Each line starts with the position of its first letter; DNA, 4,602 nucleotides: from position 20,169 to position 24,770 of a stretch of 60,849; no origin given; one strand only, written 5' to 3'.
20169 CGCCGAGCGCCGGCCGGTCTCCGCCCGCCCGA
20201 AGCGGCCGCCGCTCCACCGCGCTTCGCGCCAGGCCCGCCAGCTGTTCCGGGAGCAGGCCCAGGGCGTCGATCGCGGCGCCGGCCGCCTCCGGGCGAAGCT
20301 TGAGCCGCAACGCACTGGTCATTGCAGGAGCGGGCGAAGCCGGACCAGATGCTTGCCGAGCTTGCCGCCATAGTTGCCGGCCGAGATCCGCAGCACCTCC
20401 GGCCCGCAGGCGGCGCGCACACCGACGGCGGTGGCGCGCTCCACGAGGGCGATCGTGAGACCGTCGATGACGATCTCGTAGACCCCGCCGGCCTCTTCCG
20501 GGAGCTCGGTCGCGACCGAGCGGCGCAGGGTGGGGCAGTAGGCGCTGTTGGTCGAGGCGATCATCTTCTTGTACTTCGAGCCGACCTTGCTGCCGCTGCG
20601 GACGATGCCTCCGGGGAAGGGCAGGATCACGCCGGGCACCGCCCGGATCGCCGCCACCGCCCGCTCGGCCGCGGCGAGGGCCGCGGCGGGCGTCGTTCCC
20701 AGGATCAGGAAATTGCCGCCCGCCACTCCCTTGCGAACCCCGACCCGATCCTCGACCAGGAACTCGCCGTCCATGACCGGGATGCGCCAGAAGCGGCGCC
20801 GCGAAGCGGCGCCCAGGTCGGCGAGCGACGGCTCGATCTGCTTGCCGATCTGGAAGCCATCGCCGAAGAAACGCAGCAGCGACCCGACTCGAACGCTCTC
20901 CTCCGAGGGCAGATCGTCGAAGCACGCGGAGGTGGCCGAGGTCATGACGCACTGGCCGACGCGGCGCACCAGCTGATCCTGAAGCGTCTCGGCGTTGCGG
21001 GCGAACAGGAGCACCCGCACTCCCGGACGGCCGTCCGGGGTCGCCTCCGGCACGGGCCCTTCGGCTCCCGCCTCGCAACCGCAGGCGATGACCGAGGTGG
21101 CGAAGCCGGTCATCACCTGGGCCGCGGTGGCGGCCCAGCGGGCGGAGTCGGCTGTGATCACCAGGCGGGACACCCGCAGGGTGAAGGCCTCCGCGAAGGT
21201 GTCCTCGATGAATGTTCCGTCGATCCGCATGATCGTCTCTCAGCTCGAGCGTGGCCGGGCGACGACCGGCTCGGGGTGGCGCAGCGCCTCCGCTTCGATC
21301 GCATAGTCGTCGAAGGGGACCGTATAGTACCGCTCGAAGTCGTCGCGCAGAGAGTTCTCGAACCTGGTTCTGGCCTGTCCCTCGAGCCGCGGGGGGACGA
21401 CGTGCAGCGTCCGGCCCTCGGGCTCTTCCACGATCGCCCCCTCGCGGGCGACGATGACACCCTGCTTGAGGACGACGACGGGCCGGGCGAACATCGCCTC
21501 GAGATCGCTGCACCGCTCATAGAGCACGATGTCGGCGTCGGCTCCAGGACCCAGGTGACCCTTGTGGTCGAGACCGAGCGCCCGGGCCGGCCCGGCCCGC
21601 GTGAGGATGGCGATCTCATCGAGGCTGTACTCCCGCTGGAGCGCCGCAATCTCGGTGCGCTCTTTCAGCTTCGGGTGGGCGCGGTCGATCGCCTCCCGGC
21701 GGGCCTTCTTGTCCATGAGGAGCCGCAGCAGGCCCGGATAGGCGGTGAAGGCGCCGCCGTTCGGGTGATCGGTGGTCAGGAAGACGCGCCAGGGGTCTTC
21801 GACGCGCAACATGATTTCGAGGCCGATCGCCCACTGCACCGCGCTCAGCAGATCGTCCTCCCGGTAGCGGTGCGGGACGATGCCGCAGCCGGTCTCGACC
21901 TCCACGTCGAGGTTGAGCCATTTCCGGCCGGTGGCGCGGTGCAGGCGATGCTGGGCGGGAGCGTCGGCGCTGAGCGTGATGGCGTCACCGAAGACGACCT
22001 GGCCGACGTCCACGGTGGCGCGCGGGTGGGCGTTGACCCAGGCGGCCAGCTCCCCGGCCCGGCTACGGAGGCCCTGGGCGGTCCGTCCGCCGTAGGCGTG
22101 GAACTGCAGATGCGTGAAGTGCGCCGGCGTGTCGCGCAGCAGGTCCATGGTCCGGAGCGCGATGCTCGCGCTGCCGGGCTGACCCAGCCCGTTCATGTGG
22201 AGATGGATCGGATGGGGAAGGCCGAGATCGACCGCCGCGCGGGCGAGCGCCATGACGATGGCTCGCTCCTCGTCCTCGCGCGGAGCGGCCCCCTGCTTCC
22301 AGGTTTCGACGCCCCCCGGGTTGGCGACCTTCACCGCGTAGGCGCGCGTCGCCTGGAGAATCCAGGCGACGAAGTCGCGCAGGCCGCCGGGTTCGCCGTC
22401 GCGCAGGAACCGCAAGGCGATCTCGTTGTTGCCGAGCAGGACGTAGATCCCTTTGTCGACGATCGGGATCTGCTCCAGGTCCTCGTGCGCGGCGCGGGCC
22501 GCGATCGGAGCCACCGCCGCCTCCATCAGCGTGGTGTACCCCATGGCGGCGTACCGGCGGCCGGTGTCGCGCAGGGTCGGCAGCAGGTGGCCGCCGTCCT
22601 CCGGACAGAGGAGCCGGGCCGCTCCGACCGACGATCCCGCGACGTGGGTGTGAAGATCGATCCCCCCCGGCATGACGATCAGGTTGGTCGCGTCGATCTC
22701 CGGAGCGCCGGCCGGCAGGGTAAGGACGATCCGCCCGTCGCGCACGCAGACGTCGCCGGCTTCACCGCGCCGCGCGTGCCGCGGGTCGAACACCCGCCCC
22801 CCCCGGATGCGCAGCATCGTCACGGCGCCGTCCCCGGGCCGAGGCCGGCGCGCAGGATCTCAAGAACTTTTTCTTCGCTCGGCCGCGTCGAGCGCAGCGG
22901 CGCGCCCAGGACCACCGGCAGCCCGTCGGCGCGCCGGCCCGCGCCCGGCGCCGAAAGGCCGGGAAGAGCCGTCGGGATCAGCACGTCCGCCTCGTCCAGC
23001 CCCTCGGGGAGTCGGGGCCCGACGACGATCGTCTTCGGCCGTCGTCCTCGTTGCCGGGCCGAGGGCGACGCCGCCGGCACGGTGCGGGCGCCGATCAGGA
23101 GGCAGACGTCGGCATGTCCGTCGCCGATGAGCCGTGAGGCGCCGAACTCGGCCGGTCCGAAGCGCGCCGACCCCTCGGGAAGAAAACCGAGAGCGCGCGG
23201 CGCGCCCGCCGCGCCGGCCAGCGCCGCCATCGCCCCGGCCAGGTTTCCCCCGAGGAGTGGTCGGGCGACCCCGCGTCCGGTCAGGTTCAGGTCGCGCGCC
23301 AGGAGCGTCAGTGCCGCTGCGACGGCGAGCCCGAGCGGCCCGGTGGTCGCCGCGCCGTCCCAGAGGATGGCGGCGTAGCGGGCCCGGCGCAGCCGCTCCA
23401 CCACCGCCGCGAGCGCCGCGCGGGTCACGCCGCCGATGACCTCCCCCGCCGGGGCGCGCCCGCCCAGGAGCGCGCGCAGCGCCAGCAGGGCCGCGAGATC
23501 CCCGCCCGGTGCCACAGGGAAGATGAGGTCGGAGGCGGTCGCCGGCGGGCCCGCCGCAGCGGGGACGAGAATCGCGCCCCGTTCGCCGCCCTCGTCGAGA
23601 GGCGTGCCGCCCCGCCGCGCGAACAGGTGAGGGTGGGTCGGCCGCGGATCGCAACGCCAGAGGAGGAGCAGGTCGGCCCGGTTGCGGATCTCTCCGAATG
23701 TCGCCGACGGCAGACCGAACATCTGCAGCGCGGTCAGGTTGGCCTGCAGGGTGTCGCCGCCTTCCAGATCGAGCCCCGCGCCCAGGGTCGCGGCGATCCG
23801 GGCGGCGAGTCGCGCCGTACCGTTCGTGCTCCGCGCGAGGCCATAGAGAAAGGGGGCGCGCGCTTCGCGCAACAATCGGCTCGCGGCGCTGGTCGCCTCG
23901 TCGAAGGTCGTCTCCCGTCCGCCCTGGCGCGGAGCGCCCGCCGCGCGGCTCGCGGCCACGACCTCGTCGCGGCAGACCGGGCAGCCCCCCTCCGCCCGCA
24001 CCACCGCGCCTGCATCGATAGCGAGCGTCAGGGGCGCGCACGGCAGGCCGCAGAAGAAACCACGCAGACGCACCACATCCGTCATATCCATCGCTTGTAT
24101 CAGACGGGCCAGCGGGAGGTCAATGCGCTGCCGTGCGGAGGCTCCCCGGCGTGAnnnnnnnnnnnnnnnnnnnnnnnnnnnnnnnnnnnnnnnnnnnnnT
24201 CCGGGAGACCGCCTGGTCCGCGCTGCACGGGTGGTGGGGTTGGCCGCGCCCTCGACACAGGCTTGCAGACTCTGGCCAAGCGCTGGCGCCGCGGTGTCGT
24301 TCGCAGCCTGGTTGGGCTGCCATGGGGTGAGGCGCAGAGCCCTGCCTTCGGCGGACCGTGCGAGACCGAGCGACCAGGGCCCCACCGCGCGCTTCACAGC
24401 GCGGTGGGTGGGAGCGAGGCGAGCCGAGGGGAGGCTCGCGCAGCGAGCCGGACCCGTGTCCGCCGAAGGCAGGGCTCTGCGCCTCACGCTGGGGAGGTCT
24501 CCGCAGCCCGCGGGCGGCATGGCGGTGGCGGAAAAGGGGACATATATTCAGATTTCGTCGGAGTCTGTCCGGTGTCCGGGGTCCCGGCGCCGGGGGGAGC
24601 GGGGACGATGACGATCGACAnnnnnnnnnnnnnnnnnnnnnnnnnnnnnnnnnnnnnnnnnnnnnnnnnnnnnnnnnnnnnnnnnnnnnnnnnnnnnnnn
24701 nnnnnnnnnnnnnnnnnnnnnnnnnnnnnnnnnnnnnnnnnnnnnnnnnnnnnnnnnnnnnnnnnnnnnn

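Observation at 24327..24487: Second palindromic element of the same architecture in the fhcB/MCP divergent promoter region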

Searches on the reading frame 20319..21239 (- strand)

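Call 11: search_protein_families(library=pfam, proteins=[window:20319-21239:-])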
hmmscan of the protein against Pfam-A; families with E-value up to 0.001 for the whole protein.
window:20319-21239:- (306 aa): 2 families
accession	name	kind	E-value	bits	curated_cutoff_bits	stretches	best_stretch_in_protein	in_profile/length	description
PF02741.20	FTR_C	-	5.7e-60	202.1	25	1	158-302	1-147/149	FTR, proximal lobe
PF01913.23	FTR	-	7.1e-50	169.1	27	1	4-155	1-142/142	Formylmethanofuran-tetrahydromethanopterin formyltransferase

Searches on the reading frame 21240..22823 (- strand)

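Call 11: search_protein_families(library=pfam, proteins=[window:21240-22823:-])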
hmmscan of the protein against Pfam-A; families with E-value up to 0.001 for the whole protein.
window:21240-22823:- (527 aa): 2 families
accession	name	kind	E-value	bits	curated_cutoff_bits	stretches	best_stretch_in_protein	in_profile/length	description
PF07969.17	Amidohydro_3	-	1.4e-44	153.8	29.7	1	42-458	2-471/472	Amidohydrolase family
PF01979.26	Amidohydro_1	-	3.6e-09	36.8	25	1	400-441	282-322/345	Amidohydrolase family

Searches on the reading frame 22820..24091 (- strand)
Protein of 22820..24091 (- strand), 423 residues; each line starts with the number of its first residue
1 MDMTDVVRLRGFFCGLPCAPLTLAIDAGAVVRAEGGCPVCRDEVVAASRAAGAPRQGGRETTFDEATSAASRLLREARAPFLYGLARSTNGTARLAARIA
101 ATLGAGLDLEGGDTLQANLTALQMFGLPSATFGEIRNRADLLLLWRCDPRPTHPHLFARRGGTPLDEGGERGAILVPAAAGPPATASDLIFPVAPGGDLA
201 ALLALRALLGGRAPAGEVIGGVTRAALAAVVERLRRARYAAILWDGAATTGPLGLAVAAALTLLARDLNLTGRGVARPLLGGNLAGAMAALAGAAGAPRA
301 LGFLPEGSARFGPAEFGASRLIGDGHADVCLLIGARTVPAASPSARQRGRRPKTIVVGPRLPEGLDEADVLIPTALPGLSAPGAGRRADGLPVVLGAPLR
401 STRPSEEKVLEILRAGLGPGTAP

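Call 11: search_protein_families(library=pfam, proteins=[window:22820-24091:-])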
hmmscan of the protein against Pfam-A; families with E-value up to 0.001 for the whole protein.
window:22820-24091:- (423 aa): 0 families

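Call 13: find_encoding_contigs(protein=window:22820-24091:-, flank=10000, max_places=10)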
Protein window:22820-24091:- (423 aa): no gene with exactly this product is on record in the collection.

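Call 38: find_homologous_proteins(query=window:22820-24091:-, max_evalue=1e-30)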
Query window:22820-24091:- (423 aa): 27 proteins with E <= 1e-30 among 8000 candidates.
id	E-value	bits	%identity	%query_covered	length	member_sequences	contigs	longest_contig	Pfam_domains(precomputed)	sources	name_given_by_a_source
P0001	2.6e-260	882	100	100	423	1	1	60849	-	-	-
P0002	1.8e-179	615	75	98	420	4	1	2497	-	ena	-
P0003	6.6e-119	416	55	97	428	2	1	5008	-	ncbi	-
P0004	3.7e-114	400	53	98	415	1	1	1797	-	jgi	-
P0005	3.2e-113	397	55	98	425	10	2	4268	-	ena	-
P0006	4.0e-113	397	58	90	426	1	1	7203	-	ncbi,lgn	-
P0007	4.4e-113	397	55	97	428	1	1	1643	-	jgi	jgi:formylmethanofuran dehydrogenase subunit B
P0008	1.9e-112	394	55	93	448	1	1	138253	-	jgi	jgi:formylmethanofuran dehydrogenase subunit B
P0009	3.6e-112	394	53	98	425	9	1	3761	-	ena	-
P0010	1.2e-109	385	55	96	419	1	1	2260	-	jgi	jgi:formylmethanofuran dehydrogenase subunit B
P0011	1.9e-106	375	51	97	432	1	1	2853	-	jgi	jgi:formylmethanofuran dehydrogenase subunit B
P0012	1.1e-105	372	53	97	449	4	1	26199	-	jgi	jgi:formylmethanofuran dehydrogenase subunit B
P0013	1.3e-104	369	55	97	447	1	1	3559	-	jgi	jgi:formylmethanofuran dehydrogenase subunit B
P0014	2.6e-104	368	50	100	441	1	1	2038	-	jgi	jgi:formylmethanofuran dehydrogenase subunit B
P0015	4.0e-104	367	54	97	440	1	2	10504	-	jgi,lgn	jgi:formylmethanofuran dehydrogenase subunit B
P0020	1.3e-97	346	50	99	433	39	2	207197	-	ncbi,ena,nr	ncbi:MAG: hypothetical protein DMF52_07650 [Acidobacteria bacterium]|nr:MAG: hypothetical protein DM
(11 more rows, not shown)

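Call 39: find_encoding_contigs(protein=P0002, flank=3000, max_places=3)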
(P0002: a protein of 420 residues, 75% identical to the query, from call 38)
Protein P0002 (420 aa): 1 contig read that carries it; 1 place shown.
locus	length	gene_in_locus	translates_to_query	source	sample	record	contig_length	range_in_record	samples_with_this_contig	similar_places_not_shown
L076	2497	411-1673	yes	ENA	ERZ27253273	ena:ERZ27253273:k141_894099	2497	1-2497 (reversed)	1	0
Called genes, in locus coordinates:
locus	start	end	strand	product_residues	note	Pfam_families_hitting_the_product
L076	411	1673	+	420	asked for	-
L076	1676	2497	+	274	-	?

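Call 40: find_encoding_contigs(protein=P0008, flank=4000, max_places=2)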
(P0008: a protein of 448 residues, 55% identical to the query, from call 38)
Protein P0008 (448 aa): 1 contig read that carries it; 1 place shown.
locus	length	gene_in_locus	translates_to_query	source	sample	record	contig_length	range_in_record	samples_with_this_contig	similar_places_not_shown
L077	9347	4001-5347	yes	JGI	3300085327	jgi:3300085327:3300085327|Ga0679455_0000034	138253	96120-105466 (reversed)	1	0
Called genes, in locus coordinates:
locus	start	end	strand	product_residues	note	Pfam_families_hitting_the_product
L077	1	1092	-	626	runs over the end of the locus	PF00005:ABC_tran, PF13304:AAA_21 (weak), PF00582:Usp (faint)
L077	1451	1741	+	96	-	PF01106:NifU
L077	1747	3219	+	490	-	PF04055:Radical_SAM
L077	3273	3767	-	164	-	PF18306:LDcluster4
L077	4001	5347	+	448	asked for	-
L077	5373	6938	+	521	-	PF01979:Amidohydro_1 (faint), PF07969:Amidohydro_3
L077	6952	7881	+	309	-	PF01913:FTR, PF02741:FTR_C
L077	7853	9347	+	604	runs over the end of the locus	PF02129:Peptidase_S15, PF00326:Peptidase_S9 (faint), PF08530:PepX_C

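Call 41: find_encoding_contigs(protein=P0020, flank=4000, max_places=2)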
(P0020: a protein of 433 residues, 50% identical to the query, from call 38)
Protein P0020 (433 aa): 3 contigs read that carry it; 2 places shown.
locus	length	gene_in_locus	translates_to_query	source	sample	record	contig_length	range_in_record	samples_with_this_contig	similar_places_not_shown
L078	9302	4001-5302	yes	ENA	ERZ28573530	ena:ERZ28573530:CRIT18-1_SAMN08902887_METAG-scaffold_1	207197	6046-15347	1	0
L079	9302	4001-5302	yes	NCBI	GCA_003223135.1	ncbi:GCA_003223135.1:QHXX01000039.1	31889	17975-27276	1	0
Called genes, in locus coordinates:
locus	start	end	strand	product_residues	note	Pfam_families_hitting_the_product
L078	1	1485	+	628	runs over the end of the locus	PF13522:GATase_6, PF13537:GATase_7, PF00733:Asn_synthase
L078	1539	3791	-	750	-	PF00015:MCPsignal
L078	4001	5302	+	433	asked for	-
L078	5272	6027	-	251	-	PF13417:GST_N_3, PF13409:GST_N_2, PF00043:GST_C (weak)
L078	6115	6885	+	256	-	PF00106:adh_short, PF23441:SDR, PF08659:KR, PF13561:adh_short_C2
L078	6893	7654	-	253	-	PF00106:adh_short, PF08659:KR, PF13561:adh_short_C2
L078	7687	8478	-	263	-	PF00106:adh_short, PF08659:KR, PF13561:adh_short_C2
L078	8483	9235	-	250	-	PF00106:adh_short, PF08659:KR, PF23441:SDR (weak), PF01370:Epimerase (weak), PF13561:adh_short_C2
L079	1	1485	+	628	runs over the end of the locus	PF13522:GATase_6, PF13537:GATase_7, PF00733:Asn_synthase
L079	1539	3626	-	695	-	PF00015:MCPsignal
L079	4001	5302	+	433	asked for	-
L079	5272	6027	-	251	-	PF13417:GST_N_3, PF13409:GST_N_2, PF00043:GST_C (weak)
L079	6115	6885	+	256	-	PF00106:adh_short, PF23441:SDR, PF08659:KR, PF13561:adh_short_C2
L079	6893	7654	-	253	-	PF00106:adh_short, PF08659:KR, PF13561:adh_short_C2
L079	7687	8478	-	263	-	PF00106:adh_short, PF08659:KR, PF13561:adh_short_C2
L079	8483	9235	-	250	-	PF00106:adh_short, PF08659:KR, PF23441:SDR (weak), PF01370:Epimerase (weak), PF13561:adh_short_C2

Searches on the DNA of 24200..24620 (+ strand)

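Call 27: search_rna_families(source=window, start=24200, end=24620, threshold=evalue, max_evalue=10)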
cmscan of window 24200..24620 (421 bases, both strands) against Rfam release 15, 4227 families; matches with E-value up to 10: 1.
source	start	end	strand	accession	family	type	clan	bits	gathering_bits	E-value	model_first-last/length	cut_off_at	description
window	24604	24620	+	RF03010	mcrA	Gene; sRNA;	-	12.5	57.6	0.99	1-17/51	3'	mcrA RNA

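Call 45: build_rna_model(alignment_id=A2)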
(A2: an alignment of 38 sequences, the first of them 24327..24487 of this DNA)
Model R1 built from alignment A2 (38 sequences, 175 columns); structure: RNAalifold consensus.
model positions 158; base pairs 54; branch points 1; effective number of sequences 0.86; information 0.59 bits per position. Calibrated on 0.2 Mb of random sequence (short: E-values are rough).
structure used (alignment columns):
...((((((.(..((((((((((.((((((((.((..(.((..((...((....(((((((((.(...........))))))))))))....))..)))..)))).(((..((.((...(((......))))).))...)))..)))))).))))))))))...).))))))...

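Call 47: search_with_rna_model(model_id=R1, sources=[L001, L002, L003, L004, L005, L006, L007, L008, L009, L010, L011, L012, L013, L014, L015, L016, L017, L018, L019, L020, L021, L022, L023, L024, L025, L026, L027, L028, L029, L030, L032, L033, L036, L037, L040, L041, L042, L043, L044, L045, L047, L049, L050, L051, L052, L055, L057, L058, L061, L062, L063, L064, L065, L066, L067, L068, L070, L071, L072, L073, L075, L076, L077, L078, L079], max_evalue=0.01)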
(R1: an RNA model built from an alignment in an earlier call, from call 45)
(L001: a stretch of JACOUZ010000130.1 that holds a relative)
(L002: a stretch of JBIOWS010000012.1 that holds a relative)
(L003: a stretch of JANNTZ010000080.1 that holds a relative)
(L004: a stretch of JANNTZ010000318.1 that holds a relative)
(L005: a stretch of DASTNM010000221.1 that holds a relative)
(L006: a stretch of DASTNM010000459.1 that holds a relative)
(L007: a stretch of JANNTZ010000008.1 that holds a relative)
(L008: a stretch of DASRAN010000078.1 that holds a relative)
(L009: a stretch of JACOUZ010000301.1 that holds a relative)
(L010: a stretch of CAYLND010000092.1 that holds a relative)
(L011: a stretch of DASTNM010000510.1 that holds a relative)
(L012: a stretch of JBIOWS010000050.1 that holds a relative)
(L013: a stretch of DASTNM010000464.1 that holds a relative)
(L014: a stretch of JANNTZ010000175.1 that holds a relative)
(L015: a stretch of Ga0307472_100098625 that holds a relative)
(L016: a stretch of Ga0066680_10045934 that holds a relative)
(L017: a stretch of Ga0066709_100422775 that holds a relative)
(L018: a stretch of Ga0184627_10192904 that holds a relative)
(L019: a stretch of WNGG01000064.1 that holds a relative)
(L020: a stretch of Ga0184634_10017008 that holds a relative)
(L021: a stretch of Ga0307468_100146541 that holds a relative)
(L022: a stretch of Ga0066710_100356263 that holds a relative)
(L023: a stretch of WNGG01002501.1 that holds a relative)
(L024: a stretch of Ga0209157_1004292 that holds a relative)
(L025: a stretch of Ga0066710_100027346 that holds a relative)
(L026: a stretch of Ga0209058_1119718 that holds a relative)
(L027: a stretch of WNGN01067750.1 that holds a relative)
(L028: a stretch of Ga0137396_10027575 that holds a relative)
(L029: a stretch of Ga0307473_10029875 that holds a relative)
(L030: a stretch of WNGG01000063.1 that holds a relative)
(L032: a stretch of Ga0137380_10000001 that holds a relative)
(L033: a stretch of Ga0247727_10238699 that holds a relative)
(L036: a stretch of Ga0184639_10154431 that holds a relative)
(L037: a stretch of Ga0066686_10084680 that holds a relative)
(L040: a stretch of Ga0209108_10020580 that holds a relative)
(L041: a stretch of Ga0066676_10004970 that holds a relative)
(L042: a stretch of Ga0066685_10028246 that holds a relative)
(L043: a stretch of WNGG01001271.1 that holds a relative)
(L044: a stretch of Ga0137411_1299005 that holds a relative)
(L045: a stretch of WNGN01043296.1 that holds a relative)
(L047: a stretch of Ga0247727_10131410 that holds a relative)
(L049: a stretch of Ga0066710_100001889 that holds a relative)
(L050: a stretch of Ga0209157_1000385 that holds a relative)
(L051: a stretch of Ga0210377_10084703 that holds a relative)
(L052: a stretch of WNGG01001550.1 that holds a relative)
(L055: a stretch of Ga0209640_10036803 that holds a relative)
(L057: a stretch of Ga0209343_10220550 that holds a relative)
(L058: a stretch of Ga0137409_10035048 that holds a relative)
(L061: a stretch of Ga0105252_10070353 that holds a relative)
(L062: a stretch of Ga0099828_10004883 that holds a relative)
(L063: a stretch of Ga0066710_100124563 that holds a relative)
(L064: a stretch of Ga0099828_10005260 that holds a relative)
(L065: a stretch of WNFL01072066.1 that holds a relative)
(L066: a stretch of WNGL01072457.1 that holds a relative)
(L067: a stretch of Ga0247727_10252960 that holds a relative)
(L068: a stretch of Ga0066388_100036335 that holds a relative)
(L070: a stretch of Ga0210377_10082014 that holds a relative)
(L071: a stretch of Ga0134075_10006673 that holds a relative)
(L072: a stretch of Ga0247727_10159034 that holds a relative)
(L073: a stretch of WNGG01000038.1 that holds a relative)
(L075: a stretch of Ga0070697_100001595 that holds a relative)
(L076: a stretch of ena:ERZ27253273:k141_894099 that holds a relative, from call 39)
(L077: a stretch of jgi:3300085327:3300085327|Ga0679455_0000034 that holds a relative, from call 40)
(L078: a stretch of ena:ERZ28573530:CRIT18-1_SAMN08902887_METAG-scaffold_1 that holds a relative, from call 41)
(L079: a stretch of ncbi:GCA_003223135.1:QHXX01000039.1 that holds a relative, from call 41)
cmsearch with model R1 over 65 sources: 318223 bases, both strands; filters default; matches with E-value up to 0.01: 70.
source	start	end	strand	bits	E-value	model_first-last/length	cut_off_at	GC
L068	3159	3316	+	158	1.2e-26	1-158/158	no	0.8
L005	329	487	+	149.6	4.2e-25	1-158/158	no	0.81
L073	1819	1978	-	148.9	5.6e-25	1-158/158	no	0.8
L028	1803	1959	-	146.2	1.8e-24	1-158/158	no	0.78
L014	178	336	+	144.2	4.1e-24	1-158/158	no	0.8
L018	8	163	+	143.8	4.9e-24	1-158/158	no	0.79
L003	6403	6562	-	143.7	5.1e-24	1-158/158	no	0.77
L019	5421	5580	+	143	7e-24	1-158/158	no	0.81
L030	7746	7905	+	141.2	1.5e-23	1-158/158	no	0.8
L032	10881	11042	+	141.1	1.6e-23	1-158/158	no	0.78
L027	1268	1427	+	140.2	2.3e-23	1-158/158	no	0.79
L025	6302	6462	+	139.2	3.4e-23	1-158/158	no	0.81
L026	1131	1288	+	137.5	7.3e-23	1-158/158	no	0.85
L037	54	211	-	136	1.3e-22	1-158/158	no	0.85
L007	4713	4871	-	135.7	1.5e-22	1-158/158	no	0.81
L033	219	380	-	134.4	2.7e-22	1-158/158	no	0.79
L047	2027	2184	+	134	3.1e-22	1-158/158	no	0.81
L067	1222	1379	-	134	3.1e-22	1-158/158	no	0.82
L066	1823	1984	-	133.1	4.7e-22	1-158/158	no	0.82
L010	7050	7208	-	131.2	1e-21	1-158/158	no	0.82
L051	84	246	+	130.6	1.3e-21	1-158/158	no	0.8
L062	3299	3461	-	130.3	1.5e-21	1-158/158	no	0.8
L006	2157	2315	-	129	2.7e-21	1-158/158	no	0.78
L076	179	341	+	128.5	3.3e-21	1-158/158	no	0.75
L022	1847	2009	-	128.4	3.4e-21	1-158/158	no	0.83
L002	2622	2779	+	127.6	4.7e-21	1-158/158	no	0.78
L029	2154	2310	+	127.6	4.8e-21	1-158/158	no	0.8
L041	1133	1290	+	126.9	6.5e-21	1-158/158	no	0.86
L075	10313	10476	-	126.4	7.8e-21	1-158/158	no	0.8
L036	475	637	+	126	9.4e-21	1-158/158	no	0.79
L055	4096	4258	+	124.9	1.5e-20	1-158/158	no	0.83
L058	2027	2184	+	122.6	4e-20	1-158/158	no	0.82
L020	2006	2168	-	122.5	4.2e-20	1-158/158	no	0.82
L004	650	811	-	122.4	4.4e-20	1-158/158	no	0.81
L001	327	488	+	122.2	4.7e-20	1-158/158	no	0.83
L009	507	669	+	115.9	6.8e-19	1-158/158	no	0.81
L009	15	176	-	115.9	6.9e-19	1-158/158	no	0.83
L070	1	156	+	115.4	8.5e-19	5-158/158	5'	0.82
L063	3278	3398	-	115.2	9.3e-19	20-140/158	no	0.82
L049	3723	3884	-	114.9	1e-18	1-158/158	no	0.81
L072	1076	1233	-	114.8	1.1e-18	1-158/158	no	0.82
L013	3486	3641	-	114.6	1.2e-18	1-158/158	no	0.78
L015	1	135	+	114.1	1.5e-18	25-158/158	5'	0.79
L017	647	802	-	112.3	3.1e-18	1-158/158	no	0.85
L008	3528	3688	+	111.3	4.8e-18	1-158/158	no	0.83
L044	2575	2730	+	107.5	2.4e-17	1-158/158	no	0.82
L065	2363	2527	+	105.5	5.8e-17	1-158/158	no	0.79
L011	1912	2012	+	105.3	6.1e-17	30-130/158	no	0.78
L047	1824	1957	-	105.1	6.8e-17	14-146/158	no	0.75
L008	3248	3409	-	100.5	4.8e-16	1-158/158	no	0.81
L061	132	291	+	98.9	9.6e-16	1-158/158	no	0.83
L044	2004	2158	-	95.4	4.1e-15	1-158/158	no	0.82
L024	10562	10672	-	93.5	9.2e-15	25-136/158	no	0.84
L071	1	126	+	88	9.8e-14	36-158/158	5'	0.82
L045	381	539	-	68.4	3.9e-10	1-158/158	no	0.75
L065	2147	2253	-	66.2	1e-09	1-158/158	no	0.84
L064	9165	9245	-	64.9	1.7e-09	78-158/158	5'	0.8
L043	12524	12682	-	62.4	5.2e-09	1-158/158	no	0.74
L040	1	98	+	61.9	6.3e-09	65-158/158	5'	0.8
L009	267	360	+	60.2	1.3e-08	19-141/158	no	0.8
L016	2457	2547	-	56.8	5.6e-08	71-158/158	5'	0.77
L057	1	79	+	55.2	1.1e-07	81-158/158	5'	0.84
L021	1404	1507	+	55.1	1.1e-07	1-106/158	3'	0.77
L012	7362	7511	+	54.5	1.4e-07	1-158/158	no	0.77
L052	1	141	+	53.6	2.1e-07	23-158/158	5'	0.78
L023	8731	8871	-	51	6.4e-07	23-158/158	5'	0.79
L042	135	226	-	43.1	1.8e-05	31-129/158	no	0.72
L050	5685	5776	-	43.1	1.8e-05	31-129/158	no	0.72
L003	1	116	+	36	0.00037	44-158/158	5'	0.82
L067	1476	1542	+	30.1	0.0045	1-67/158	3'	0.82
